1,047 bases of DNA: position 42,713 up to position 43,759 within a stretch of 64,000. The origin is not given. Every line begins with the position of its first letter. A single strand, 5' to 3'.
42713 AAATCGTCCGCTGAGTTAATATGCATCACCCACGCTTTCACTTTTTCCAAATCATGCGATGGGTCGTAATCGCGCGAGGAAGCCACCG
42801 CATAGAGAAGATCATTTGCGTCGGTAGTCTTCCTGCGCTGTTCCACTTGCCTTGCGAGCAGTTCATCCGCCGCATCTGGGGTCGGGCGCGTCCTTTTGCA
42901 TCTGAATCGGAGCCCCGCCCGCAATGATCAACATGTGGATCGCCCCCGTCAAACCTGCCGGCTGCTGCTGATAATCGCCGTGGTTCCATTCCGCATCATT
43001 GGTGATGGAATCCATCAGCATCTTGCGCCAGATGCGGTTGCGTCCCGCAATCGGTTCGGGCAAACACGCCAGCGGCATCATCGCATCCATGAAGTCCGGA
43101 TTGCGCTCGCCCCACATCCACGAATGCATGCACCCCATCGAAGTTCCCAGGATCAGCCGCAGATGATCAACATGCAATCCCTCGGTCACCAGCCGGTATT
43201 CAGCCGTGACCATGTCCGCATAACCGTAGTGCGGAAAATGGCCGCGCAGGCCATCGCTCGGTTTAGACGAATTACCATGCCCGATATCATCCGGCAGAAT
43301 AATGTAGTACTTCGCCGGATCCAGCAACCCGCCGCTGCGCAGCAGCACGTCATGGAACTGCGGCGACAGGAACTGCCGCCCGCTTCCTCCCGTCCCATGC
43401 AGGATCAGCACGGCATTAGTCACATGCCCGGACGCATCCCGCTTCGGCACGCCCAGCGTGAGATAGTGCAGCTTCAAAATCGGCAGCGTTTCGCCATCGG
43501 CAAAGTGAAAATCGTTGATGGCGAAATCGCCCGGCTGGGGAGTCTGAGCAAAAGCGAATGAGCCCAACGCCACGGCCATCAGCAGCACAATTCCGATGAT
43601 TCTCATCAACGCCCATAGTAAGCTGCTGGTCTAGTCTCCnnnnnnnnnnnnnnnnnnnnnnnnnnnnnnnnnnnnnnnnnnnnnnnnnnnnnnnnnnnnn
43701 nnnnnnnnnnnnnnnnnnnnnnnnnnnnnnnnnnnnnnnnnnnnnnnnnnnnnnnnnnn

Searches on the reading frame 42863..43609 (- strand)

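Call 12: search_protein_families(library=pfam, proteins=[window:42863-43609:-], max_evalue=0.001)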
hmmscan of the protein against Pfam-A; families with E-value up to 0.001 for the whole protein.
window:42863-43609:- (248 aa): 3 families
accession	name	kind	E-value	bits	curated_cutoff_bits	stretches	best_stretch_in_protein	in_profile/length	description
PF00561.26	Abhydrolase_1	-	7.3e-10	39.4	25.8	1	65-178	1-98/245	alpha/beta hydrolase fold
PF12697.13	Abhydrolase_6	-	2e-05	25.8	26.3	1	67-169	1-83/217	Alpha/beta hydrolase family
PF12146.15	Hydrolase_4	-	0.00018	21.3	27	1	96-181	27-108/239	Serine aminopeptidase, S33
